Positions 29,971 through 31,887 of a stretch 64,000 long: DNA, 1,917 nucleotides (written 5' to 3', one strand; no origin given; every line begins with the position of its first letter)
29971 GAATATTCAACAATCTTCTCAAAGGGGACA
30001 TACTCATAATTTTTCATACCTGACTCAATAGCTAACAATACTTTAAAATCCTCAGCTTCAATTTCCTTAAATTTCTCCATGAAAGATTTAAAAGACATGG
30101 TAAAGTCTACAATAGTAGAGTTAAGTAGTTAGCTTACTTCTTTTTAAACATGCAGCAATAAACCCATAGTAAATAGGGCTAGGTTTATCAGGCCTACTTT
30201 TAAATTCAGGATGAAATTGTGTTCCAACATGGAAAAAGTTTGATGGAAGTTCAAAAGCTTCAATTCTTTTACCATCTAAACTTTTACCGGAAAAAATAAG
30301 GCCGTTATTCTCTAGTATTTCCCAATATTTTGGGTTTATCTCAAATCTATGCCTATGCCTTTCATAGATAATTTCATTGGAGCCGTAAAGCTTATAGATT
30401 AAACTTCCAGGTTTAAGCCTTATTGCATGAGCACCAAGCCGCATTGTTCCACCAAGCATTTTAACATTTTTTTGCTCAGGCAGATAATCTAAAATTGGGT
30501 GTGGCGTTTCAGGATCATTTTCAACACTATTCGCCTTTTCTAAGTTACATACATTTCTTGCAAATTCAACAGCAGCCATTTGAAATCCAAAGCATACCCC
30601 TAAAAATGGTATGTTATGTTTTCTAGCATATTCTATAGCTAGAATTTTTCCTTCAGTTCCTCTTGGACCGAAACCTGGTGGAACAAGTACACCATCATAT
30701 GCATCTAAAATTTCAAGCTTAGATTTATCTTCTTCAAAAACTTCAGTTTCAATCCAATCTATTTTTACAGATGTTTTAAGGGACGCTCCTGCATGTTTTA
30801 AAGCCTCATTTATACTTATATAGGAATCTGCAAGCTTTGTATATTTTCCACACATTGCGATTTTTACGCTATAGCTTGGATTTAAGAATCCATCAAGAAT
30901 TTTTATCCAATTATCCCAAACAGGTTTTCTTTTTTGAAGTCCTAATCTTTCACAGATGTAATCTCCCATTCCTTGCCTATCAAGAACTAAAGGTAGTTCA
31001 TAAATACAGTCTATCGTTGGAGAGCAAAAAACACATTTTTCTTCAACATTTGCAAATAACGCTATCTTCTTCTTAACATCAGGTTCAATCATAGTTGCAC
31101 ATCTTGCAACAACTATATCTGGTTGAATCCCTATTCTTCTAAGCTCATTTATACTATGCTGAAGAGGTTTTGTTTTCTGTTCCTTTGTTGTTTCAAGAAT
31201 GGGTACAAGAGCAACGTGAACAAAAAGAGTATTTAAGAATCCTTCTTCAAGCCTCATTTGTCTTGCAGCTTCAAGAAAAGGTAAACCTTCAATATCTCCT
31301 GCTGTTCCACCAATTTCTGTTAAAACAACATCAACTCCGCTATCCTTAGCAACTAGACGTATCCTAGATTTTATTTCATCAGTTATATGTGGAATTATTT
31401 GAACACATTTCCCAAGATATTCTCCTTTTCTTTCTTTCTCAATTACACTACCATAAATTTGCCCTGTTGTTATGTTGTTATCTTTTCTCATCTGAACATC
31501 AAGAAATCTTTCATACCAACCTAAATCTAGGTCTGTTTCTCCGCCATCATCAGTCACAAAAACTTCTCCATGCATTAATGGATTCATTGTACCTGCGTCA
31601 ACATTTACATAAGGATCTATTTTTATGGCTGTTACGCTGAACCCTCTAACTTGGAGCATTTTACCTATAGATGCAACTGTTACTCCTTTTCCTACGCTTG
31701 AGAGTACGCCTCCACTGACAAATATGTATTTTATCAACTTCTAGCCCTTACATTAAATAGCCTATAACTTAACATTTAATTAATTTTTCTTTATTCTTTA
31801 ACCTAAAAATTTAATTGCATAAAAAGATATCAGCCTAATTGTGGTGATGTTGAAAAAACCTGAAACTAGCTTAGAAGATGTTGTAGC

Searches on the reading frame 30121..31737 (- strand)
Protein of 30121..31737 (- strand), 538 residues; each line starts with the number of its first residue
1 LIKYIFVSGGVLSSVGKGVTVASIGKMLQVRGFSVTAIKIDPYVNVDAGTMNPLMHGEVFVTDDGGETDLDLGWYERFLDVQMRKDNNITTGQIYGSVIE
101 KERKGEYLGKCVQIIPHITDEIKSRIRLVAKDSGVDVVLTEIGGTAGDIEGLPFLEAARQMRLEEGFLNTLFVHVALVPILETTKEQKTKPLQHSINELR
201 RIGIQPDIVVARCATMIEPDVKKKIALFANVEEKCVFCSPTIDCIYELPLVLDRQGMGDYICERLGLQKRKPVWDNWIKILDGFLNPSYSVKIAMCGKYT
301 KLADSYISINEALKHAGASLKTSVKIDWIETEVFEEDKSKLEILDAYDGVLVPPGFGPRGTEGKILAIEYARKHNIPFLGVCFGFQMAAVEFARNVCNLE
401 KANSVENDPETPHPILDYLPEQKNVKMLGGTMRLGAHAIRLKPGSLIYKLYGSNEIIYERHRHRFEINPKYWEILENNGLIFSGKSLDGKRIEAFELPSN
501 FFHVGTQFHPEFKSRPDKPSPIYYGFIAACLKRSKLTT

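Call 65: search_protein_families(library=pfam, proteins=[window:30121-31737:-], max_evalue=0.00001)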
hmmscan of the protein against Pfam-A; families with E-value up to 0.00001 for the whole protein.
window:30121-31737:- (538 aa): 3 families
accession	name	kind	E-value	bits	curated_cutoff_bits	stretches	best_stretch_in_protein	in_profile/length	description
PF06418.20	CTP_synth_N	-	2.9e-120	401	26.1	1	3-267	1-265/265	CTP synthase N-terminus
PF00117.34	GATase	-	2.6e-39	135.3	22.8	1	302-527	2-188/190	Glutamine amidotransferase class-I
PF07722.19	Peptidase_C26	-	5.3e-09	36.6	20.5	1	366-511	96-219/219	Peptidase C26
